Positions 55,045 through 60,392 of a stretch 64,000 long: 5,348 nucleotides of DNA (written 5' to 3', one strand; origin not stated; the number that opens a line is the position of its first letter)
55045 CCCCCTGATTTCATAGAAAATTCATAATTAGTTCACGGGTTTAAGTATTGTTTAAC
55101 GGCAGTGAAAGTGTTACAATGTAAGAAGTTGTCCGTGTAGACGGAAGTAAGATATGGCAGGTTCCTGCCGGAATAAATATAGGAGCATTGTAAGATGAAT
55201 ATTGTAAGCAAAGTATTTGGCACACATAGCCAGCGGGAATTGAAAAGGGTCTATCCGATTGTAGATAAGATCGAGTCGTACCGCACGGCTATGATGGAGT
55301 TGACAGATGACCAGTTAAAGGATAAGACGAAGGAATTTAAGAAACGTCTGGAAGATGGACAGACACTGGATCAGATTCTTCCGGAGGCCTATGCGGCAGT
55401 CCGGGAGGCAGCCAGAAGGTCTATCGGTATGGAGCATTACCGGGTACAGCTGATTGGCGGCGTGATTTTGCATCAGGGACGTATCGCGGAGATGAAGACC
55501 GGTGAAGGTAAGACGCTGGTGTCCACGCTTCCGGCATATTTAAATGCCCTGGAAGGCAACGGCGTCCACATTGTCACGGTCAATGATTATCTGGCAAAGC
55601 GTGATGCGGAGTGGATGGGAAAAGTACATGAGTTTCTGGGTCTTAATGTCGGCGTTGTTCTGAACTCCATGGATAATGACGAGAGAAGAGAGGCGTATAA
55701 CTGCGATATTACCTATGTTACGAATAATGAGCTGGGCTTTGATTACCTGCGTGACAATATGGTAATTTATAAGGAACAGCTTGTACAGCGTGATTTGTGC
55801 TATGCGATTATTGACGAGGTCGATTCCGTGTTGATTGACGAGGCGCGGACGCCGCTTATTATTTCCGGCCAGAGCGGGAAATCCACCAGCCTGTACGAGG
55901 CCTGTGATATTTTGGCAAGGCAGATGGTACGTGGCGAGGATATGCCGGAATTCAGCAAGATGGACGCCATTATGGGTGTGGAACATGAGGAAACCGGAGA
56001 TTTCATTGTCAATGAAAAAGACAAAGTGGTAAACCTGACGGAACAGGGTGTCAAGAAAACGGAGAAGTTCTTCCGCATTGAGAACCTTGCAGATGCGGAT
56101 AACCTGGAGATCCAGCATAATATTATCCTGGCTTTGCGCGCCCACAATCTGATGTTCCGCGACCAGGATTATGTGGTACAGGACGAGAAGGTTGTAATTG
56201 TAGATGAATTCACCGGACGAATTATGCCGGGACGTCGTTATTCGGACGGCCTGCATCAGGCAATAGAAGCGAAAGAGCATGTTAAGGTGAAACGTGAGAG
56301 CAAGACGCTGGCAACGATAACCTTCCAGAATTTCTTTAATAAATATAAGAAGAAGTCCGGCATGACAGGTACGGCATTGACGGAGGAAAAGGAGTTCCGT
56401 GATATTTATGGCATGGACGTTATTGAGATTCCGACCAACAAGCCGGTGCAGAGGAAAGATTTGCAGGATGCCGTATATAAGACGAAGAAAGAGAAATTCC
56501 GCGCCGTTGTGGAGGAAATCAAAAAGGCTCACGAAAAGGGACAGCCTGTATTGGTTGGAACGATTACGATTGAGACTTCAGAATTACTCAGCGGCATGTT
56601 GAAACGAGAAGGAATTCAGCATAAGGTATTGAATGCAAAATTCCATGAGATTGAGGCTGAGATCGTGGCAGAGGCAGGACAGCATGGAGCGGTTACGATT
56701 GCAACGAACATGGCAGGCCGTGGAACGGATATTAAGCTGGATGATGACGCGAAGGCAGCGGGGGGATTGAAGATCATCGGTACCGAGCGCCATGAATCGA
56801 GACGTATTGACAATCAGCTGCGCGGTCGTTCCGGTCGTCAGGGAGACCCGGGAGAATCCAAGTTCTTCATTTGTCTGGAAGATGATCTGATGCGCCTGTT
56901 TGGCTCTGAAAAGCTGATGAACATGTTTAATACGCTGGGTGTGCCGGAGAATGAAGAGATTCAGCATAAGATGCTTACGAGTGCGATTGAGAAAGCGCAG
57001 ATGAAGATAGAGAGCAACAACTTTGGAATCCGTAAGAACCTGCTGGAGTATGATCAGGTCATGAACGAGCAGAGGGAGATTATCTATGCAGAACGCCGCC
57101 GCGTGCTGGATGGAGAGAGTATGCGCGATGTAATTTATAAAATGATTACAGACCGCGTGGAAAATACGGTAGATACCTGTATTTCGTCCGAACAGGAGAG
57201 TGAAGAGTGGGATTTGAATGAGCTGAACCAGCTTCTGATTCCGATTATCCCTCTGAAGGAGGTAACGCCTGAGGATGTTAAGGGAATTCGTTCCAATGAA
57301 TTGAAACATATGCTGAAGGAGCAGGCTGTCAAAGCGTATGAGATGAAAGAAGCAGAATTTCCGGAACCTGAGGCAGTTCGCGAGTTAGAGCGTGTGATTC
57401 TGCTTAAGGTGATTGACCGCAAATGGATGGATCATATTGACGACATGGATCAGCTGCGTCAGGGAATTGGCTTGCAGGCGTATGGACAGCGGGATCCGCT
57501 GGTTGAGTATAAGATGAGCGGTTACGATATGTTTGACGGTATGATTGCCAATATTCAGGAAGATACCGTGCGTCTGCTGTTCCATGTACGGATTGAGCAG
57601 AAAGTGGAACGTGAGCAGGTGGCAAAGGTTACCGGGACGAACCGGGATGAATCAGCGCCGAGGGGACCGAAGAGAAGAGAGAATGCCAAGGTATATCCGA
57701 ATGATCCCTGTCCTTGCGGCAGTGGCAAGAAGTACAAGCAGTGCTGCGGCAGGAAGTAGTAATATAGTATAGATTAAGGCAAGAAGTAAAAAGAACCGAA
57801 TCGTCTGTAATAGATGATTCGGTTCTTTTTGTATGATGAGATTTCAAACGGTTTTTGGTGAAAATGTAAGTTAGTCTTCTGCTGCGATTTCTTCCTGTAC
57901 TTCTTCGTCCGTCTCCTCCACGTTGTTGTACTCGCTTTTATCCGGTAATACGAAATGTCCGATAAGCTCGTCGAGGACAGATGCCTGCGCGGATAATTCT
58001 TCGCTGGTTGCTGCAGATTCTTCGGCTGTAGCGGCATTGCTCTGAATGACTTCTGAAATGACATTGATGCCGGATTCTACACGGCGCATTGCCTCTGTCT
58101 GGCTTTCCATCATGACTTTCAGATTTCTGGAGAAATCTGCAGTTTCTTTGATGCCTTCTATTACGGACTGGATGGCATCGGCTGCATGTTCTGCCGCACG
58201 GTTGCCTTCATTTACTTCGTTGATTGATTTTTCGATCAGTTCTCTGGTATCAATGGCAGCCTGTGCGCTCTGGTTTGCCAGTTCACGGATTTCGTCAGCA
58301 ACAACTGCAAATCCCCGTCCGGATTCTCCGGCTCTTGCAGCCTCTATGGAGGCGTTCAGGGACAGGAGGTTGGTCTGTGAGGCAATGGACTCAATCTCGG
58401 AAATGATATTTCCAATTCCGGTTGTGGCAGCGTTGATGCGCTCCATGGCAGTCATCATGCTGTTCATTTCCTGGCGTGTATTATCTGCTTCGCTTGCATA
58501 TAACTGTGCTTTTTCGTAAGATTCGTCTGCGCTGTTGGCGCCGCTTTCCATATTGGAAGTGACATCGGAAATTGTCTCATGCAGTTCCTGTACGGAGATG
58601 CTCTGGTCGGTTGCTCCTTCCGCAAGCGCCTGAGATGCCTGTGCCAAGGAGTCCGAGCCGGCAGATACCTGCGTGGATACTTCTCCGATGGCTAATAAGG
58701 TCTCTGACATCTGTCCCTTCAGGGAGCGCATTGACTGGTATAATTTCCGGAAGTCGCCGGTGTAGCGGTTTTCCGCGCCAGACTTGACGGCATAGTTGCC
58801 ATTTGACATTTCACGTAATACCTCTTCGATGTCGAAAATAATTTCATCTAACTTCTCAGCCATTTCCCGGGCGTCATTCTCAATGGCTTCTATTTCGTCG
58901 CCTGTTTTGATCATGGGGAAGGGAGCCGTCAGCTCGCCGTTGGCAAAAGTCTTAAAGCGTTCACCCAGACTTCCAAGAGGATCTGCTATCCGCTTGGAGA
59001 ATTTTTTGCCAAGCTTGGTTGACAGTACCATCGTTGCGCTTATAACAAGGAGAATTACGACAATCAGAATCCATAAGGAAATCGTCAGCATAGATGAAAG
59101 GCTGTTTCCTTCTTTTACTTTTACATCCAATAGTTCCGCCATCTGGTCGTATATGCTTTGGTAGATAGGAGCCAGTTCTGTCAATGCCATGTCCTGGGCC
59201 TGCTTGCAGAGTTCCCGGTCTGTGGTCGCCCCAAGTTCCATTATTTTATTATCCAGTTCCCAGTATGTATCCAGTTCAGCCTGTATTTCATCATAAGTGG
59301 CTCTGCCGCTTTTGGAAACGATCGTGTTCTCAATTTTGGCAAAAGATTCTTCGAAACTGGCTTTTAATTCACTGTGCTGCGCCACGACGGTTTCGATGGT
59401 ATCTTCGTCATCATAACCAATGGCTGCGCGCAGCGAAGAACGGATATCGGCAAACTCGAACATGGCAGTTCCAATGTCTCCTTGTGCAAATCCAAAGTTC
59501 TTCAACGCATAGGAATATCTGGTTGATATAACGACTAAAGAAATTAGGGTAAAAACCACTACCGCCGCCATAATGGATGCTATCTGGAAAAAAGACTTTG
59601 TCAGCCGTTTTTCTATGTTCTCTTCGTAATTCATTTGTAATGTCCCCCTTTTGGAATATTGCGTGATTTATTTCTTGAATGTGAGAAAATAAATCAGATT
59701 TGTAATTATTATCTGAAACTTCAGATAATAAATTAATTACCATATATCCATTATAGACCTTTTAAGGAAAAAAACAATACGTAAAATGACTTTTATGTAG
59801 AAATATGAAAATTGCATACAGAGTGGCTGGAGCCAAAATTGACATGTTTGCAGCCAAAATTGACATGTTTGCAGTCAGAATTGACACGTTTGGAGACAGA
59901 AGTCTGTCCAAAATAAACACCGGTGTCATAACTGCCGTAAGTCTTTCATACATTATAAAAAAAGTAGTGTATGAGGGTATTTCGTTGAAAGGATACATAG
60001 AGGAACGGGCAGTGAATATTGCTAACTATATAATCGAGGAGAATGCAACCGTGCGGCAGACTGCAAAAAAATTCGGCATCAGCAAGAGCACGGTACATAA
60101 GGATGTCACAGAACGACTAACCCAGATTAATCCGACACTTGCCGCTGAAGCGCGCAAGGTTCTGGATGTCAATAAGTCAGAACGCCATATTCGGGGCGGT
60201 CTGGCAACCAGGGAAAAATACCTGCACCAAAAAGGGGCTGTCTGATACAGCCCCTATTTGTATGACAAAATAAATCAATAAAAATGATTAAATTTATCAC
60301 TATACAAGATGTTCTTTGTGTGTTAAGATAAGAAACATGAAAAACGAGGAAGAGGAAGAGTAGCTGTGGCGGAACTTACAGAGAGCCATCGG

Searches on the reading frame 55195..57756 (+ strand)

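Call 66: search_protein_families(library=pfam, proteins=[window:55195-57756:+], max_evalue=0.00001)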
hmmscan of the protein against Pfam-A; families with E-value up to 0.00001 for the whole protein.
window:55195-57756:+ (854 aa): 6 families
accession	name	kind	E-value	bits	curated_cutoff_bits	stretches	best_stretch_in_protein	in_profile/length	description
PF07517.20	SecA_DEAD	-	3.3e-129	430.7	24.6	1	5-402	2-290/290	SecA DEAD-like domain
PF21090.3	P-loop_SecA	-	5.5e-81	271.5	27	2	417-519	1-103/205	SecA P-loop domain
PF07516.18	SecA_SW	-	2e-74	250.4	26.7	1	589-798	2-199/200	SecA Wing and Scaffold domain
PF01043.26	SecA_PP_bind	-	7.2e-40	136.4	23.5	1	230-358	2-110/110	SecA preprotein cross-linking domain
PF02810.21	SEC-C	-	2.8e-09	37.1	20.4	1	836-853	2-19/19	SEC-C motif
PF00270.35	DEAD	-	2.4e-07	31.1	26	1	97-213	18-130/167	DEAD/DEAH box helicase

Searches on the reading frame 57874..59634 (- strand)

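Call 66: search_protein_families(library=pfam, proteins=[window:57874-59634:-], max_evalue=0.00001)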
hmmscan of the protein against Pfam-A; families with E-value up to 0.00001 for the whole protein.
window:57874-59634:- (587 aa): 3 families
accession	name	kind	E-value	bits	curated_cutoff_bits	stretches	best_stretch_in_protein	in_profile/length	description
PF00015.26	MCPsignal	-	3e-34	118.8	34.6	1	375-549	3-163/172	Methyl-accepting chemotaxis protein (MCP) signalling domain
PF12729.13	4HB_MCP_1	-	1.8e-13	50.9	27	1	50-179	47-173/181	Four helix bundle sensory module for signal transduction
PF00672.30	HAMP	-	4.6e-06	27.3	25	0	212-253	2-42/53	HAMP domain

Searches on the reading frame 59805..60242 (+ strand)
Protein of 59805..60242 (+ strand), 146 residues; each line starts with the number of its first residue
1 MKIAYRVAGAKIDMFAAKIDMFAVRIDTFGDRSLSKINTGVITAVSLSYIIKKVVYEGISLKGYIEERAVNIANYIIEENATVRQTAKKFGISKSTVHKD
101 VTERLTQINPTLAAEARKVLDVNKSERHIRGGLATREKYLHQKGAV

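Call 66: search_protein_families(library=pfam, proteins=[window:59805-60242:+], max_evalue=0.00001)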
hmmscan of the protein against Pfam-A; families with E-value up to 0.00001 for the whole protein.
window:59805-60242:+ (146 aa): 1 family
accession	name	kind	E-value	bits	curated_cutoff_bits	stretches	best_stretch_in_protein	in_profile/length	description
PF12116.14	SpoIIID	-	1.1e-41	141.3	27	1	62-142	1-81/82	Stage III sporulation protein D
